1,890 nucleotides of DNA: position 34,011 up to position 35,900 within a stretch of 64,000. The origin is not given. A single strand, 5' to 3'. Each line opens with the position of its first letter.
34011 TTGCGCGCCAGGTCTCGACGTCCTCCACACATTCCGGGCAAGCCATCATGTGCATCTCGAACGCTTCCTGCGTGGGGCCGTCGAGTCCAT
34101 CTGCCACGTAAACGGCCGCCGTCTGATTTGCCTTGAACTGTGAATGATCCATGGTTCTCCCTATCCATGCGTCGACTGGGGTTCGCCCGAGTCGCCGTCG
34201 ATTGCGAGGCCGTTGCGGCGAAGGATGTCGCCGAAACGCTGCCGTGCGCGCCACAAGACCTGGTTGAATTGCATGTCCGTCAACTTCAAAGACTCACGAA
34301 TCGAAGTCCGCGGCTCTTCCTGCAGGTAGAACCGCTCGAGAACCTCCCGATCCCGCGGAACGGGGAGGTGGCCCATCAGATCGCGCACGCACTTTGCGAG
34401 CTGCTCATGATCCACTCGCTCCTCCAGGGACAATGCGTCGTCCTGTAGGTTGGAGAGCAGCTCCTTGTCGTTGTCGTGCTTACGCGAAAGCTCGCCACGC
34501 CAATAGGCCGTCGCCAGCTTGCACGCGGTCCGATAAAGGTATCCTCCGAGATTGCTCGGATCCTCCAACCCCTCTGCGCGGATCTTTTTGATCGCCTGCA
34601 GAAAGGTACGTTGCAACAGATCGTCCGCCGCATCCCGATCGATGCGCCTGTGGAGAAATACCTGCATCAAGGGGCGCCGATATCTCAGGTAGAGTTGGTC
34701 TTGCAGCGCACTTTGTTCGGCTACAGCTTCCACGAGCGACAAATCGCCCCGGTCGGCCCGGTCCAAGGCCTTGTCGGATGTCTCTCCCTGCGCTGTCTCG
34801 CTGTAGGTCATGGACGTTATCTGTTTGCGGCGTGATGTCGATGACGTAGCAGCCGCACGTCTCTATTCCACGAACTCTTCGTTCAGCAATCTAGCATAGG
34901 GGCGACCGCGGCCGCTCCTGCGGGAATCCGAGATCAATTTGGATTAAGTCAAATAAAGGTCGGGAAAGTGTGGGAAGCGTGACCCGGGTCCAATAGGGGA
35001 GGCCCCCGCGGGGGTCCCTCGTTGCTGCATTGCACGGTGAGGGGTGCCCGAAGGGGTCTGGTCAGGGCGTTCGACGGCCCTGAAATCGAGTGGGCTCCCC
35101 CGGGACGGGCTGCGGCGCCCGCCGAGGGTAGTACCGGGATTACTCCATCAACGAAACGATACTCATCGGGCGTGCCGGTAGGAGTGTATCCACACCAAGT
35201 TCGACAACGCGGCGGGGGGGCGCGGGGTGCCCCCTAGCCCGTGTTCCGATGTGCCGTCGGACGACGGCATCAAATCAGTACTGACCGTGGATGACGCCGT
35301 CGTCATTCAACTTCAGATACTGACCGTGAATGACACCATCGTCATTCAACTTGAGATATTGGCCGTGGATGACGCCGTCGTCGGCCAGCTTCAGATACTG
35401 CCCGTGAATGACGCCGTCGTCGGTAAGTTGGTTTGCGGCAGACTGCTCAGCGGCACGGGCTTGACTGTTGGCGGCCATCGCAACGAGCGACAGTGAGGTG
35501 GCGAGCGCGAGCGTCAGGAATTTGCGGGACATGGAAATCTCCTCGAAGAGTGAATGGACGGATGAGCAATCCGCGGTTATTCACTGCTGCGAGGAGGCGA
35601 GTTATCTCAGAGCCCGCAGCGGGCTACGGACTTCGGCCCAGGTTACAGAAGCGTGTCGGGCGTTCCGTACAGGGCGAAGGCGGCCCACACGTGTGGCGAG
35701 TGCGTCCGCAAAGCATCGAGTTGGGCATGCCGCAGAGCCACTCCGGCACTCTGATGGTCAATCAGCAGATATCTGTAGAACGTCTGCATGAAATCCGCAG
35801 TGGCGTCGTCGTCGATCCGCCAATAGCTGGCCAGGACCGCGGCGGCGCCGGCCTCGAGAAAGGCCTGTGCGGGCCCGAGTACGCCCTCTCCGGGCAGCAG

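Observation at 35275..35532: Small secreted ORF whose 39-bp tandem repeats differ only synonymously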

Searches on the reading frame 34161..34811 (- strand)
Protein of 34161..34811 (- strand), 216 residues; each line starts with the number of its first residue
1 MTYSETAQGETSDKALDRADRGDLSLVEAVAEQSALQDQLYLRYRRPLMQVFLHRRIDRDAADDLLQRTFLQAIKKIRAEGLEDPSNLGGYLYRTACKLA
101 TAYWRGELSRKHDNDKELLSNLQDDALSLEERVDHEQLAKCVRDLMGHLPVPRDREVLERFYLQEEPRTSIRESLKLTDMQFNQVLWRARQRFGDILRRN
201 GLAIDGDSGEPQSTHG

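Call 6: search_protein_families(library=pfam, proteins=[window:34161-34811:-], max_evalue=0.01)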
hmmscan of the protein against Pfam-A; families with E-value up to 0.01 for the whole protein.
window:34161-34811:- (216 aa): 1 family
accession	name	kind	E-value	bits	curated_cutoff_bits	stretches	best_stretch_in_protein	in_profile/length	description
PF04542.20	Sigma70_r2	-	2.6e-06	27.6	24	1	40-106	1-67/71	Sigma-70 region 2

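Call 7: search_protein_families(library=ncbifam, proteins=[window:34161-34811:-], max_evalue=0.01)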
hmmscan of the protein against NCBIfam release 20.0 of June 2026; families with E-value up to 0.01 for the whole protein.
window:34161-34811:- (216 aa): 21 families
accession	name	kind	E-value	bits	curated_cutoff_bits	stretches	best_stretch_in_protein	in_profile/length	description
TIGR02937.1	sigma70-ECF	superfamily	2.3e-14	53.4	42.9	1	37-192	3-160/165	sigma-70 family RNA polymerase sigma factor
TIGR02950.1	SigM_subfam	subfamily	7.3e-13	48.7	147.95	1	38-196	3-157/159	RNA polymerase sigma factor, SigM family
TIGR02989.1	Sig-70_gvs1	subfamily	4.9e-11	42.8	124.55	1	41-193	7-154/158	RNA polymerase sigma-70 factor, Rhodopirellula/Verrucomicrobium family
NF007215.0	PRK09637.1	equivalog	1.3e-10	41.6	212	1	39-193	5-150/181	RNA polymerase sigma factor SigZ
TIGR02959.1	SigZ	equivalog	6.2e-10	39.2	168.65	1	45-197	5-148/170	RNA polymerase sigma factor SigZ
NF009171.0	PRK12518.1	equivalog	5.7e-09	36.1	208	1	26-202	17-189/191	RNA polymerase sigma factor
NF009168.0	PRK12515.1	subfamily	7.3e-09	35.4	236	1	22-202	8-184/189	RNA polymerase sigma factor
NF058625.1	sigma_PG0214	equivalog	8.9e-09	35.3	130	1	41-193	10-157/170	GFO_1088 family ECF-type sigma factor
NF006930.0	PRK09415.1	subfamily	6e-08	32.7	198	1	31-193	12-171/179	RNA polymerase factor sigma C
NF009166.1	PRK12513.1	equivalog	1.1e-07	31.8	206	1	36-190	23-176/193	RNA polymerase sigma factor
TIGR02952.1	Sig70_famx2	equivalog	2.5e-07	30.8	206.45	1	35-189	12-162/170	ECF subfamily RNA polymerase sigma factor, BldN family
TIGR02985.1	Sig70_bacteroi1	subfamily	4.3e-07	30.3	126.4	1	38-178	4-143/162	RNA polymerase sigma-70 factor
NF007226.0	PRK09644.1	equivalog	1.6e-06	28.2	199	1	57-200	23-160/166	RNA polymerase sigma factor SigM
NF007227.0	PRK09645.1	subfamily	9e-06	25.7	202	1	32-176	10-149/177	sigma-70 family RNA polymerase sigma factor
TIGR02983.1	SigE-fam_strep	subfamily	1.6e-05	24.9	141.55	1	41-164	12-125/162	SigE family RNA polymerase sigma factor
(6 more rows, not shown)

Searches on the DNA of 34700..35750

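Call 56: search_rna_families(source=window, start=34700, end=35750, threshold=evalue, max_evalue=1)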
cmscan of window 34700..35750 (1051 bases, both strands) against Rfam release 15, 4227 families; matches with E-value up to 1: 1.
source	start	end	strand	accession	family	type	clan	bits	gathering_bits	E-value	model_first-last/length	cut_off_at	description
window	34878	35046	+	RF02142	HOXA11-AS1_6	Gene; lncRNA;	-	23.4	50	0.017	1-179/179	no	HOXA11 antisense RNA 1 conserved region 6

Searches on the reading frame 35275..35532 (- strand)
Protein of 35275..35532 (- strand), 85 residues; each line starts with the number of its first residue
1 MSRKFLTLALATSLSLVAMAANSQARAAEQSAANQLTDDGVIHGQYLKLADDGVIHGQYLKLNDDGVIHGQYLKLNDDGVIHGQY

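Call 6: search_protein_families(library=pfam, proteins=[window:35275-35532:-], max_evalue=0.01)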
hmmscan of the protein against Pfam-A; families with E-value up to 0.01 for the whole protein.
window:35275-35532:- (85 aa): 0 families

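Call 7: search_protein_families(library=ncbifam, proteins=[window:35275-35532:-], max_evalue=0.01)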
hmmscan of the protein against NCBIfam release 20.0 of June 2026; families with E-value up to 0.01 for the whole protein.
window:35275-35532:- (85 aa): 0 families

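Call 8: find_homologous_proteins(query=window:35275-35532:-, max_evalue=0.1)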
Query window:35275-35532:- (85 aa): 2 proteins with E <= 0.1 among 291 candidates.
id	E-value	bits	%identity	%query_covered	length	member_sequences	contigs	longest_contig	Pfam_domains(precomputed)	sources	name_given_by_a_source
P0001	2.6e-47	175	100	100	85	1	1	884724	-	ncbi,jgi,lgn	ncbi:MAG TPA: hypothetical protein VGM84_01355 [Steroidobacteraceae bacterium]|jgi:hypothetical prot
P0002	3.7e-43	162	94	100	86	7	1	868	-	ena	-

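Call 10: find_encoding_contigs(protein=P0002, flank=10000)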
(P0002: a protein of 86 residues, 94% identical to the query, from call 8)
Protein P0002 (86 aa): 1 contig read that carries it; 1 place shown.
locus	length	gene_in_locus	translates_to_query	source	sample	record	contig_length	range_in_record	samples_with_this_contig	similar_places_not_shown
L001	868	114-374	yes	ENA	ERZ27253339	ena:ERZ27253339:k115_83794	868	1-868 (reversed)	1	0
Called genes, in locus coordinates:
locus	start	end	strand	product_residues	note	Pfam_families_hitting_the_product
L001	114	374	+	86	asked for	-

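Call 16: search_protein_representatives(protein=window:35275-35532:-)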
Query: 85 residues. Proteins with E-value up to 0.001 (for the whole library): 25; up to 1e-10: 5; up to 1e-30: 1. The best 25 are listed.
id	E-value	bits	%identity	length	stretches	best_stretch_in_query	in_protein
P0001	8.1e-48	175.4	100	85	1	1-85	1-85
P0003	3.2e-13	65.5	27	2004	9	30-81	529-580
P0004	1.7e-12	63.2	36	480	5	37-84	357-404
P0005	4.0e-12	62.0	46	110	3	40-85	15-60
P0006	4.3e-11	58.7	36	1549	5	33-83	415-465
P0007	1.7e-10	56.8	40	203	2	30-83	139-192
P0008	4.8e-10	55.4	34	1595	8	35-83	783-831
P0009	1.9e-08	50.3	31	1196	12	35-83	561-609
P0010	5.2e-07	45.8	35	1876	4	41-84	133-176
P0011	3.5e-06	43.1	18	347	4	35-83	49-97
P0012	5.5e-06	42.5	48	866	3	42-83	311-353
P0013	1.6e-05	41.0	32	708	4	37-83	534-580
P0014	4.3e-05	39.7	28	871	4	32-84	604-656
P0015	4.5e-05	39.6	35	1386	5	35-83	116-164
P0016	4.9e-05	39.5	41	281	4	21-83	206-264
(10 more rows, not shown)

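Call 18: search_protein_families(library=pfam, proteins=[P0003, P0004, P0006, P0007, P0008, P0009, P0010, P0012, P0005], max_evalue=0.01)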
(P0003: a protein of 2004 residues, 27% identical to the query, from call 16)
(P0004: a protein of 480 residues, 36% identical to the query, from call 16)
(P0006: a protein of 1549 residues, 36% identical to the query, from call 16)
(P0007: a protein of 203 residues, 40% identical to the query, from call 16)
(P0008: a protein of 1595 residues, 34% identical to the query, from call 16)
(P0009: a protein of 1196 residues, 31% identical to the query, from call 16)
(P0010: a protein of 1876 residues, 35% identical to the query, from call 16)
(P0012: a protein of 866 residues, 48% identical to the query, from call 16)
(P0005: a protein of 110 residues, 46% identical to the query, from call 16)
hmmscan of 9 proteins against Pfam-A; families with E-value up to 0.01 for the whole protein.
P0003 (2004 aa): 3 families
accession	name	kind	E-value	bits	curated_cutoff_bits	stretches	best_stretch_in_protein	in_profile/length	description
PF00093.24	VWC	-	3.9e-25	88.3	27.6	3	58-111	1-57/57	von Willebrand factor type C domain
PF00094.30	VWD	-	1.3e-24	87.7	22.9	1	1802-1944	1-155/156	von Willebrand factor type D domain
PF13812.12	PPR_3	-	1.2e-06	28.9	25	0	686-715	24-53/63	Pentatricopeptide repeat domain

P0004 (480 aa): 1 family
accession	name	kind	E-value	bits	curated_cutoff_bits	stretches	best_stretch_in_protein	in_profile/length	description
PF24425.1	Ig_GP210_15th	-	0.0083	16.5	27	0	209-324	4-108/120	Nuclear pore complex protein GP210, Ig-like domain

P0006 (1549 aa): 1 family
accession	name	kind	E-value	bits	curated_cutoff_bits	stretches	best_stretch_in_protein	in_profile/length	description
PF00028.23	Cadherin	-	9.5e-07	29.6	28.8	1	939-1024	4-90/93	Cadherin domain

P0007 (203 aa): 1 family
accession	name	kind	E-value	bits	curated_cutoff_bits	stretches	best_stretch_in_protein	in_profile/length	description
PF14470.12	bPH_3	-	0.0039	18.1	23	0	99-126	7-34/95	Bacterial PH domain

P0008 (1595 aa): 1 family
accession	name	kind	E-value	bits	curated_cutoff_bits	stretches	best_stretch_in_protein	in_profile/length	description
PF01414.25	DSL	-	0.0051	17.5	24.2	1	169-202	1-38/46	Delta serrate ligand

P0009 (1196 aa): 2 families
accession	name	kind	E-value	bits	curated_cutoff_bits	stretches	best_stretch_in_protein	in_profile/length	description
PF16095.11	COR-A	-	5.1e-08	33.4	35.3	1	33-125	51-141/143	C-terminal of Roc, COR-A domain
PF07523.18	Big_3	-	0.00045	20.9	21.2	0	815-830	3-18/68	Bacterial Ig-like domain (group 3)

P0010 (1876 aa): 2 families
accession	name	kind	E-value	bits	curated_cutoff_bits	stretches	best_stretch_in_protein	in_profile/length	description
PF23991.1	DUF7310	-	5.5e-10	40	40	1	750-813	16-78/83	Coiled-coil region of unknown function (DUF7310)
PF00028.23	Cadherin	-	2.3e-07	31.6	28.8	1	1047-1140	4-92/93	Cadherin domain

P0012 (866 aa): 0 families

P0005 (110 aa): 0 families

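Call 48: find_related_loci(query=window:35275-35532:-, collection=metagenome_contigs, flank=5000)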
Query window:35275-35532:- (85 aa) in metagenome_contigs; peptide patterns used: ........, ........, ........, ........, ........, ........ (x = any residue, [..] = any of these).
342 stretches matched a pattern; 1 encode a relative of the query (tblastn E <= 1e-3); 1 distinct loci.
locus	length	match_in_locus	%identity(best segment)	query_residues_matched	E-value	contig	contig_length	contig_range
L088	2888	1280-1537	94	1-85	4e-51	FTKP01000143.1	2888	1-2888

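Call 49: predict_structure(protein=window:35275-35532:-)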
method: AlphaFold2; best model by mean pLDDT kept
length: 85 residues; sequences in the alignment: 1
mean_pLDDT: 61.5   pTM: 0.32
mean pLDDT of the five models: 61.5, 59.7, 58.6, 50.3, 50.0
residues with pLDDT >= 90: 0; 70-90: 17; 50-70: 52; < 50: 16
segments of 3 or more residues with pLDDT < 50: 22-25, 27-35
pLDDT, mean of each block of 10 residues (from residue 1): 63 54 47 55 64 69 75 68 55
secondary structure, 60 per line:
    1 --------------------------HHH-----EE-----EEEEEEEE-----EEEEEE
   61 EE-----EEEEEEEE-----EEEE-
elements in order: E42-49 E55-62 E68-75 E81-84
